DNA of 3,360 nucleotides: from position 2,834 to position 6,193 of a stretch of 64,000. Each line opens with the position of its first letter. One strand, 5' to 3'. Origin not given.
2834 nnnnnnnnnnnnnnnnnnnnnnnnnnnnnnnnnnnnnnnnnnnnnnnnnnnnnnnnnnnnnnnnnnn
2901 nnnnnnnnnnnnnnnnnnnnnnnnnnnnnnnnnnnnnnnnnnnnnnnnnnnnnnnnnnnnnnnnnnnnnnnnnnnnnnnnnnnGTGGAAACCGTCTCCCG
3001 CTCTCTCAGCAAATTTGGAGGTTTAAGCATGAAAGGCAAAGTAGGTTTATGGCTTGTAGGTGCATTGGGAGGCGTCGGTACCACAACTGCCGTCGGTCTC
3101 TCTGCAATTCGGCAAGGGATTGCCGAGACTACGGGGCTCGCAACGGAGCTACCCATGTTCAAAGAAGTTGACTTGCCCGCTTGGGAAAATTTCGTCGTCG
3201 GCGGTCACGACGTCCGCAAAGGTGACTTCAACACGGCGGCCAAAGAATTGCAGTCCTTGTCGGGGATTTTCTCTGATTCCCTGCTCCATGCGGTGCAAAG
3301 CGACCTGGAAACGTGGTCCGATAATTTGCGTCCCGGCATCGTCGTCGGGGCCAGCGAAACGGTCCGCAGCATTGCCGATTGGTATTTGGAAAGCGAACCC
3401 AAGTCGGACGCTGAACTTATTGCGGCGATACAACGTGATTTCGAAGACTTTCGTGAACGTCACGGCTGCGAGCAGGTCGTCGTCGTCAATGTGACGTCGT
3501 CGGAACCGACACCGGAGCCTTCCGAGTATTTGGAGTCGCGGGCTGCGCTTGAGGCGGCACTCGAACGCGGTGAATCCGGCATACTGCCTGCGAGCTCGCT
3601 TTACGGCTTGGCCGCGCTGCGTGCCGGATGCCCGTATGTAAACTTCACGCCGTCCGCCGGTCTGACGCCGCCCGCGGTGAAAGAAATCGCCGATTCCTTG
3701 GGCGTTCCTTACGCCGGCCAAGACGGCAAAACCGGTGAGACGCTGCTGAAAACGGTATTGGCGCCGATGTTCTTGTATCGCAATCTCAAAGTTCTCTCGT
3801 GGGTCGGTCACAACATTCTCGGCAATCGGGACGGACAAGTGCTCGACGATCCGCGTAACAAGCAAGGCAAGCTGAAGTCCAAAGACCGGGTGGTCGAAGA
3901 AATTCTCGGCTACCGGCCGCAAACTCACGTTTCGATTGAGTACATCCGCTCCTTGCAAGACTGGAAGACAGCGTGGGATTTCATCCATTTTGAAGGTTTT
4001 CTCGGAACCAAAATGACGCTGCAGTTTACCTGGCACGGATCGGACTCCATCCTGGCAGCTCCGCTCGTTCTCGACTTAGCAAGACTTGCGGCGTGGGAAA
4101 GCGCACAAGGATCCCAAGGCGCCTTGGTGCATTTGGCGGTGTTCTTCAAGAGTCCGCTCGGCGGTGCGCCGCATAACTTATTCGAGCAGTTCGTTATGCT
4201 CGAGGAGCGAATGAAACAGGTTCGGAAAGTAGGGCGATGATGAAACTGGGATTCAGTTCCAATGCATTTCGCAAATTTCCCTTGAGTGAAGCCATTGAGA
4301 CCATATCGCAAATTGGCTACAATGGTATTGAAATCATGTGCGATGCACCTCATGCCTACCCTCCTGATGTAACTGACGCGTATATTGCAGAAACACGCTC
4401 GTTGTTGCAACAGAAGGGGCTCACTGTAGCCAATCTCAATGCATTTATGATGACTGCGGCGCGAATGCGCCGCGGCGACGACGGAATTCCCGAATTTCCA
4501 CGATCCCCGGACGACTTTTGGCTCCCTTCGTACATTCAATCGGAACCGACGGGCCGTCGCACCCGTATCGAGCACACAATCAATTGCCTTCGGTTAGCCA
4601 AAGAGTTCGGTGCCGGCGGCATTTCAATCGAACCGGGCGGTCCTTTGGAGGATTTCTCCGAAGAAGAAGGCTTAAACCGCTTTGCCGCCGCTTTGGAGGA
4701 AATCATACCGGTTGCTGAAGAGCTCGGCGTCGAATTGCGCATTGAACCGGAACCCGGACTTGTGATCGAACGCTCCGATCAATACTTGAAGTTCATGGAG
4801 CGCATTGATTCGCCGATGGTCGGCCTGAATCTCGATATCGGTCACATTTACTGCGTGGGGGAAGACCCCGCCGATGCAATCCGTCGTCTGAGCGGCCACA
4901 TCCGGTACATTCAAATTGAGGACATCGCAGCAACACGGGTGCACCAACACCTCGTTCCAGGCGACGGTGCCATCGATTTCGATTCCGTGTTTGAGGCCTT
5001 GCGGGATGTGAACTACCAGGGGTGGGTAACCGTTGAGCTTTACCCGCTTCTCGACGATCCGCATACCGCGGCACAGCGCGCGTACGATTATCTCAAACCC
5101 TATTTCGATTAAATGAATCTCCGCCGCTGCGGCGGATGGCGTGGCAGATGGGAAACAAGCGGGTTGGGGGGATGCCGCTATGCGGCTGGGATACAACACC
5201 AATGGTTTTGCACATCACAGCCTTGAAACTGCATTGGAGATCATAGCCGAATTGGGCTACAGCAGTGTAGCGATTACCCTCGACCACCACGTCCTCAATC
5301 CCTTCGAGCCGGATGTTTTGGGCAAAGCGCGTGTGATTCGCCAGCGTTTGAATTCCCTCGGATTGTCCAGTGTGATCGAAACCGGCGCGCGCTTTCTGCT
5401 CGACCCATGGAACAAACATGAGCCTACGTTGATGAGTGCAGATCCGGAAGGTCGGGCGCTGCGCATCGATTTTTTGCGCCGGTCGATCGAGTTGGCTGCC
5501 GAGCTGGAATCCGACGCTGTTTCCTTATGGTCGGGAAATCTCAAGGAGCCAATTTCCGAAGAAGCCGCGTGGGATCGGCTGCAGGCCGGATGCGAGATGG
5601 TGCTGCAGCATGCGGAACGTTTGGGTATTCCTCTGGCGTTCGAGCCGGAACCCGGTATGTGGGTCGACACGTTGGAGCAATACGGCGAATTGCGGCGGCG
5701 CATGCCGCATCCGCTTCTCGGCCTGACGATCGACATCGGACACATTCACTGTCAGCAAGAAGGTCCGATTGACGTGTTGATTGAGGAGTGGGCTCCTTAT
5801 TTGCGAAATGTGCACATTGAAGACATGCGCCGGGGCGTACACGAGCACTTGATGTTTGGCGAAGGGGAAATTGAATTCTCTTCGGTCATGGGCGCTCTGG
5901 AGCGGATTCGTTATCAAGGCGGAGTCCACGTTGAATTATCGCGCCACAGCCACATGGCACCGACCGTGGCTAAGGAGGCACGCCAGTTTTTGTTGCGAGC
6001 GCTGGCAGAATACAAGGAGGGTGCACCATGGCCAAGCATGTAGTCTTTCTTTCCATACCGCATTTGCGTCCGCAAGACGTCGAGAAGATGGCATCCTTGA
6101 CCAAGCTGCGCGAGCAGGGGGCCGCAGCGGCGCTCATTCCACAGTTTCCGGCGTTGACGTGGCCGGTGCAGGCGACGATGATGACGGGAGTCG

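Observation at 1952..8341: ebo/EDB-like biosynthetic cluster (TatD - MIPS-family cyclase - 2x TIM barrel - phosphodiesterase - UbiA) in a sporulating Firmicute context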

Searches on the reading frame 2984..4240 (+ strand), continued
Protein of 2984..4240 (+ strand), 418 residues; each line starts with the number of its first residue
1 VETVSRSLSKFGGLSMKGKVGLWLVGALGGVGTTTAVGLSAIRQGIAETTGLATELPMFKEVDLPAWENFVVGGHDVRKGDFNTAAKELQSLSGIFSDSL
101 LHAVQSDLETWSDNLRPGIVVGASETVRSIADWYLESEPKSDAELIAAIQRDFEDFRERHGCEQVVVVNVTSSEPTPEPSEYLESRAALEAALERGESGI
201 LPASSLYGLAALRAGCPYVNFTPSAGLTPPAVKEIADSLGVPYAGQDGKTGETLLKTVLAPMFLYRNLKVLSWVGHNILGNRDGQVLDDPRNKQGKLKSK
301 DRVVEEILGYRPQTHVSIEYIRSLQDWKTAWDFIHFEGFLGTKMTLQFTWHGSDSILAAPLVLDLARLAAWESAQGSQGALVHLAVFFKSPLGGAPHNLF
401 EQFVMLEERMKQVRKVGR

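Call 43: search_solved_structures(query=window:2984-4240:+, max_evalue=0.00001, show_alignments=1)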
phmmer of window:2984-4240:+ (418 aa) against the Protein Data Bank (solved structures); distinct sequences matched with E-value up to 0.00001: 12.
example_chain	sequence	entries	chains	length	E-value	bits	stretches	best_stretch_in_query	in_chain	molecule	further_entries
1u1i_A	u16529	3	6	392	1e-96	327.7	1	22-409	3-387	myo-inositol-1-phosphate synthase | Myo-inositol-1-phosphate synthase (Ino1)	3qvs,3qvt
3qvw_A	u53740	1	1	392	6.8e-96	325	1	22-409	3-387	Myo-inositol-1-phosphate synthase (Ino1)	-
3qvx_A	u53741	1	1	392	6.8e-96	325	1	22-409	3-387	Myo-inositol-1-phosphate synthase (Ino1)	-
3qw2_A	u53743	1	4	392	1.3e-95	324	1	22-409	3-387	Myo-inositol-1-phosphate synthase (Ino1)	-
7nwr_B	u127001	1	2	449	7.9e-48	166.7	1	17-411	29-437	Inositol-3-phosphate synthase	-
9f2k_A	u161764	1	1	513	4.5e-25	91.7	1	63-369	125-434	inositol-3-phosphate synthase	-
9m53_A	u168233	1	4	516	2.8e-24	89.1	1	144-370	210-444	Inositol-3-phosphate synthase 1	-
1jkf_A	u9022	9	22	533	5.1e-22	81.7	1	68-367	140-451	myo-inositol-1-phosphate synthase | Inositol-3-phosphate synthase | myo-inositol-phosphate synthase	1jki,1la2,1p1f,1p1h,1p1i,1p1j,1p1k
1vko_A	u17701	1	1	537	1.5e-18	70.2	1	144-370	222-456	inositol-3-phosphate synthase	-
3cin_A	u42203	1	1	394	2.4e-14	56.4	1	27-397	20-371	Myo-inositol-1-phosphate synthase-related protein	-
6k96_A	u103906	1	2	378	1.8e-12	50.2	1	190-402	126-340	Five-membered-cyclitol-phosphate synthase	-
1gr0_A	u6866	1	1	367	3.9e-07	32.6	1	198-399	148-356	INOSITOL-3-PHOSPHATE SYNTHASE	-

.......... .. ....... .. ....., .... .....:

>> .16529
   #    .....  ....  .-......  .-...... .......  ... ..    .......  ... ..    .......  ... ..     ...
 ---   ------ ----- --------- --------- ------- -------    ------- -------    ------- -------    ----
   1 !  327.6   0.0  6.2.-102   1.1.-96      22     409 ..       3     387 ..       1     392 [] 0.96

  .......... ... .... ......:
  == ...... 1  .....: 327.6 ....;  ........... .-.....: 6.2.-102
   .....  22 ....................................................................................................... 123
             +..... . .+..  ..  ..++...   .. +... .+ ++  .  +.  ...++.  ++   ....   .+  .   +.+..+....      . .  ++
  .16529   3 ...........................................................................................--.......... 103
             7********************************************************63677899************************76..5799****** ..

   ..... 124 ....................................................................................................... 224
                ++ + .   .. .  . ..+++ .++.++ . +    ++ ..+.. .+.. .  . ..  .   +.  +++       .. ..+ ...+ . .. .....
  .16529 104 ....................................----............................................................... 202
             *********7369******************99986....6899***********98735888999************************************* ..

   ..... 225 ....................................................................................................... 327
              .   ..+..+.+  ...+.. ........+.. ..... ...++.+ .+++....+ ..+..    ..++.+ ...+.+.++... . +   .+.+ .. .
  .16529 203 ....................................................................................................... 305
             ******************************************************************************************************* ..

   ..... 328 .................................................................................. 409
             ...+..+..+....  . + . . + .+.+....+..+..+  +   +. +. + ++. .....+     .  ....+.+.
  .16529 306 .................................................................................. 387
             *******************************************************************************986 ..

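Call 69: search_protein_families(library=ncbifam, proteins=[L010:11292-12137:+], max_evalue=0.001)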
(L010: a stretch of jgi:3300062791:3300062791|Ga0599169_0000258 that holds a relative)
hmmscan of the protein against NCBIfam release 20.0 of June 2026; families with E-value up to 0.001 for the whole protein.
L010:11292-12137:+ (281 aa): 14 families
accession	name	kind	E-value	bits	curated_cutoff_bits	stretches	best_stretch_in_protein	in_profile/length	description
NF041099.2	keto_glucon_epim_IolO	equivalog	2.2e-22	79.7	300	1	11-278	19-268/269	5-keto-L-gluconate epimerase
NF007360.0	PRK09856.1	equivalog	4.7e-20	72.3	305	1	5-279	5-272/276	fructoselysine 3-epimerase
TIGR04379.1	myo_inos_iolE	equivalog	4.4e-19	69.1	290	2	133-220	127-214/290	myo-inosose-2 dehydratase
TIGR03234.1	OH-pyruv-isom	equivalog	8.3e-15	54.8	353.45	1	99-260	84-244/254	hydroxypyruvate isomerase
NF043033.1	OxoTetrIsom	equivalog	3e-13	50.1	325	1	100-259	86-240/251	2-oxo-tetronate isomerase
NF009689.0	PRK13210.1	subfamily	3.2e-11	43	200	1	90-278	86-279/286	L-ribulose-5-phosphate 3-epimerase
NF007444.0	PRK09997.1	equivalog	4.8e-11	42.6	465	1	101-259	87-244/258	hydroxypyruvate isomerase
NF009688.0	PRK13209.1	subfamily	6.3e-11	41.8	317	1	94-270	94-265/286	L-ribulose-5-phosphate 3-epimerase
NF051856.1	PsicseEpim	equivalog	1.4e-08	34.9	300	1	135-258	127-245/287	D-psicose 3-epimerase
NF041277.1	coba_remo_CbiR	equivalog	2.4e-08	33.8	105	1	158-257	136-235/249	cobamide remodeling phosphodiesterase CbiR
TIGR00542.1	hxl6Piso_put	equivalog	2.6e-08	33.5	272.15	1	101-266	96-258/279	L-ribulose-5-phosphate 3-epimerase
NF035939.1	TIM_EboE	equivalog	1.7e-06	27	250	1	47-208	55-234/379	metabolite traffic protein EboE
NF042435.1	DhshikDhtase_QuiC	equivalog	0.00038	19.1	1200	1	134-258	110-242/635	3-dehydroshikimate dehydratase QuiC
NF007441.0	PRK09989.1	equivalog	0.00045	20.1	412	1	155-258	140-243/258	HPr family phosphocarrier protein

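Call 70: search_protein_families(library=ncbifam, proteins=[L010:12134-13054:+], max_evalue=1e-20)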
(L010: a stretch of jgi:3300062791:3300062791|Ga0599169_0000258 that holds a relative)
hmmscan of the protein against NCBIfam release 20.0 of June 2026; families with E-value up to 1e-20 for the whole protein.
L010:12134-13054:+ (306 aa): 2 families
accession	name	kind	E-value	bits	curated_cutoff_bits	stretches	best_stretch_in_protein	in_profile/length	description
NF035940.1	prenyl_rel_EboC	equivalog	2.8e-57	194.3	250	1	7-301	2-287/292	UbiA-like protein EboC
NF045897.1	SCO3242_trans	equivalog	8.3e-48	163.4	260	1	7-295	2-275/287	SCO3242 family prenyltransferase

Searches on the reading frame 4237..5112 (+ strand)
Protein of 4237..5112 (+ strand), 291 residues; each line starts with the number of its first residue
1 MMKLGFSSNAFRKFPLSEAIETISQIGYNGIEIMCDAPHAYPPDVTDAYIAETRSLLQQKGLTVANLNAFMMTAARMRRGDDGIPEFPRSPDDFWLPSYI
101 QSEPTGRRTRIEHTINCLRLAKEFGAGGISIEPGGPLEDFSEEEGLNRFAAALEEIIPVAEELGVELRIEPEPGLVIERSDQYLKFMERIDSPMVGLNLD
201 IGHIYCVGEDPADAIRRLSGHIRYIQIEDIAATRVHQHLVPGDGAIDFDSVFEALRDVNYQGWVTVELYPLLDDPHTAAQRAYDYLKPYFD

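Call 3: search_protein_families(library=pfam, proteins=[window:4237-5112:+], max_evalue=0.01)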
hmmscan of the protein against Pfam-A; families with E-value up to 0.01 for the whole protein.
window:4237-5112:+ (291 aa): 2 families
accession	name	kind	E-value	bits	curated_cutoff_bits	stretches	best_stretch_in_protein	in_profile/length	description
PF01261.30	AP_endonuc_2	-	2.1e-45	155.8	31.1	1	21-288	2-248/249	Xylose isomerase-like TIM barrel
PF03786.19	UxuA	-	4e-07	29.6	23.7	1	139-267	174-317/352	D-mannonate dehydratase (UxuA)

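Call 4: search_protein_families(library=ncbifam, proteins=[window:4237-5112:+], max_evalue=0.01)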
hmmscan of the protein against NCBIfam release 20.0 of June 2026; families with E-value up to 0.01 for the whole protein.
window:4237-5112:+ (291 aa): 17 families
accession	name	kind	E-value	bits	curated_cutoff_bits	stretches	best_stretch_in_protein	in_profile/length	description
NF007360.0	PRK09856.1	equivalog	3e-24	86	305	2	106-287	84-268/276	fructoselysine 3-epimerase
TIGR04379.1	myo_inos_iolE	equivalog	1.4e-21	77.3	290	1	143-287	125-287/290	myo-inosose-2 dehydratase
NF041099.2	keto_glucon_epim_IolO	equivalog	3.3e-19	69.2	300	1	100-289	81-267/269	5-keto-L-gluconate epimerase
TIGR03234.1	OH-pyruv-isom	equivalog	7.9e-17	61.4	353.45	1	10-273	10-245/254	hydroxypyruvate isomerase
NF043033.1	OxoTetrIsom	equivalog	2.8e-13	50.2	325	1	12-271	13-240/251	2-oxo-tetronate isomerase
NF009689.0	PRK13210.1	subfamily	2.4e-12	46.6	200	1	107-288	90-277/286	L-ribulose-5-phosphate 3-epimerase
NF009688.0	PRK13209.1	subfamily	5.6e-11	42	317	1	142-286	129-273/286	L-ribulose-5-phosphate 3-epimerase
NF051856.1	PsicseEpim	equivalog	1.8e-10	41.1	300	1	141-267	121-244/287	D-psicose 3-epimerase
TIGR00542.1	hxl6Piso_put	equivalog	1.4e-08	34.5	272.15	1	141-270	123-251/279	L-ribulose-5-phosphate 3-epimerase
NF007444.0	PRK09997.1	equivalog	2.7e-08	33.6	465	1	172-271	150-244/258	hydroxypyruvate isomerase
NF035939.1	TIM_EboE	equivalog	4.8e-08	32.2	250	1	108-221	99-235/379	metabolite traffic protein EboE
NF041277.1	coba_remo_CbiR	equivalog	1.2e-07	31.6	105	1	179-269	145-235/249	cobamide remodeling phosphodiesterase CbiR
NF007441.0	PRK09989.1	equivalog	2.2e-07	30.9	412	1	172-270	150-243/258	HPr family phosphocarrier protein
NF003027.0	PRK03906.1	subfamily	0.0015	17.6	191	1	142-262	205-336/385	mannonate dehydratase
NF002198.0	PRK01060.1-3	equivalog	0.0022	17.6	244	1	118-256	84-226/253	deoxyribonuclease IV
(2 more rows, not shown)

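Call 41: search_solved_structures(query=window:4237-5112:+, max_evalue=0.00001)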
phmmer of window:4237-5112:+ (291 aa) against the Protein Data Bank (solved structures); distinct sequences matched with E-value up to 0.00001: 20.
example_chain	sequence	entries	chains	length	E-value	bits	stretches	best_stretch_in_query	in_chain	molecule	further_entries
3wqo_A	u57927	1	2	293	1.5e-14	57.4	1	113-273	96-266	Uncharacterized protein MJ1311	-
8z1i_A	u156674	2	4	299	1.5e-08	37.7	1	120-267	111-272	Art22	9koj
2zvr_A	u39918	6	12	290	4.4e-08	36.1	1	107-287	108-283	Uncharacterized protein TM_0416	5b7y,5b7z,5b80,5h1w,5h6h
3ngf_A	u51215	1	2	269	5.5e-08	35.8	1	142-270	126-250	AP endonuclease, family 2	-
3cny_A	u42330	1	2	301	1.5e-07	34.3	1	157-289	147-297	Inositol catabolism protein IolE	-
3cqh_A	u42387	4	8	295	1.5e-07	34.3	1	120-287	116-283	L-ribulose-5-phosphate 3-epimerase ulaE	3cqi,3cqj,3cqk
7vpf_A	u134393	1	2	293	2.4e-07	33.7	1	107-270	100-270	Xylose isomerase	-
4kw2_A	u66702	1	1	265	7.6e-07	32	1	154-269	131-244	Uncharacterized protein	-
3vyl_A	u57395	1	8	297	1e-06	31.6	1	133-268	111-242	L-ribulose 3-epimerase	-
3lmz_A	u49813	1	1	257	1e-06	31.6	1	192-288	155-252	Putative sugar isomerase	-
1i60_A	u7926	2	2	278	1.1e-06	31.5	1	143-270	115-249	IOLI PROTEIN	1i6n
7x7w_A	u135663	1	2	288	1.6e-06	30.9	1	150-269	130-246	D-PSICOSE 3-EPIMERASE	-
4pgl_A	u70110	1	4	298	1.8e-06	30.8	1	136-269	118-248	D-tagatose 3-epimerase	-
8yeb_A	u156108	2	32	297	3.1e-06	30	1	144-269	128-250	Ketose 3-epimerase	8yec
5zfs_A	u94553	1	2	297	3.1e-06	30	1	144-269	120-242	D-allulose-3-epimerase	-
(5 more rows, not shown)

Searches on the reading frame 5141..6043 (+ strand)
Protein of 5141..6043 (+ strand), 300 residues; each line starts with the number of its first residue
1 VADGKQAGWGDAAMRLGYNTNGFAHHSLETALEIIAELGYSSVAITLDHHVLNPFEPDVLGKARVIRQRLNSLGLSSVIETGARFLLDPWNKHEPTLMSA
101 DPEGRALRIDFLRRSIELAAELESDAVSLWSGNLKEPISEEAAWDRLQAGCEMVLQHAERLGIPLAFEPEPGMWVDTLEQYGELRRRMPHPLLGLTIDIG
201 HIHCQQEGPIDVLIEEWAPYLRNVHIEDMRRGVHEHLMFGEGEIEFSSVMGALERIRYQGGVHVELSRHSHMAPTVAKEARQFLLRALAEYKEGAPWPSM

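Call 3: search_protein_families(library=pfam, proteins=[window:5141-6043:+], max_evalue=0.01)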
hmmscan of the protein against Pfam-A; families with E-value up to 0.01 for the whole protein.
window:5141-6043:+ (300 aa): 2 families
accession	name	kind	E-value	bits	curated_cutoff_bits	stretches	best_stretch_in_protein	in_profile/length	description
PF01261.30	AP_endonuc_2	-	6.7e-38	131.2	31.1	1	33-285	2-247/249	Xylose isomerase-like TIM barrel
PF03786.19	UxuA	-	0.00046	19.5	23.7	1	136-269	173-321/352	D-mannonate dehydratase (UxuA)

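Call 4: search_protein_families(library=ncbifam, proteins=[window:5141-6043:+], max_evalue=0.01)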
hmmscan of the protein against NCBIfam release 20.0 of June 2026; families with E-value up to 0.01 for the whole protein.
window:5141-6043:+ (300 aa): 11 families
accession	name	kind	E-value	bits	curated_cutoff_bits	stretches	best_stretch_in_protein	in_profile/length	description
NF009688.0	PRK13209.1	subfamily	9.2e-12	44.5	317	1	97-289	86-278/286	L-ribulose-5-phosphate 3-epimerase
NF041099.2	keto_glucon_epim_IolO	equivalog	1.9e-11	43.8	300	1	26-283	21-263/269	5-keto-L-gluconate epimerase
NF007360.0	PRK09856.1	equivalog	2.6e-11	43.6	305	1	14-275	1-257/276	fructoselysine 3-epimerase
TIGR04379.1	myo_inos_iolE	equivalog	3.8e-11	43.1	290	1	139-282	123-284/290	myo-inosose-2 dehydratase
NF009689.0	PRK13210.1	subfamily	1.8e-10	40.5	200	1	97-288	82-279/286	L-ribulose-5-phosphate 3-epimerase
TIGR03234.1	OH-pyruv-isom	equivalog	5.6e-09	35.7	353.45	1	85-266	60-240/254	hydroxypyruvate isomerase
TIGR00542.1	hxl6Piso_put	equivalog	2e-07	30.6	272.15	1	101-285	85-269/279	L-ribulose-5-phosphate 3-epimerase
NF043033.1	OxoTetrIsom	equivalog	3.1e-06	27.1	325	1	110-267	85-238/251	2-oxo-tetronate isomerase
NF041277.1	coba_remo_CbiR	equivalog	4.1e-06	26.5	105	1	101-266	76-234/249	cobamide remodeling phosphodiesterase CbiR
TIGR02631.1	xylA_Arthro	equivalog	0.00012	21.2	447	1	33-172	39-183/382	xylose isomerase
NF051856.1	PsicseEpim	equivalog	0.00038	20.3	300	1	94-265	71-244/287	D-psicose 3-epimerase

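Call 42: search_solved_structures(query=window:5141-6043:+, max_evalue=0.00001)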
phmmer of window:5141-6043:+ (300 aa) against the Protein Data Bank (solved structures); distinct sequences matched with E-value up to 0.00001: 6.
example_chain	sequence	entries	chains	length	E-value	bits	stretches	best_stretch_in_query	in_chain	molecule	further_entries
3wqo_A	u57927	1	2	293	2.4e-10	43.5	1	93-268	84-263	Uncharacterized protein MJ1311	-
3cqh_A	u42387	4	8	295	3.7e-08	36.4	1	75-275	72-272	L-ribulose-5-phosphate 3-epimerase ulaE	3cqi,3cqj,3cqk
3qc0_A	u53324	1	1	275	8.8e-07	31.9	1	100-266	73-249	sugar isomerase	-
3ju2_A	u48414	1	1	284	9.2e-07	31.8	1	100-266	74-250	uncharacterized protein SMc04130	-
7vpf_A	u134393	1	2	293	1.3e-06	31.3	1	101-268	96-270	Xylose isomerase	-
9zmu_A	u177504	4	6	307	4.6e-06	29.5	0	135-235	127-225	Iole protein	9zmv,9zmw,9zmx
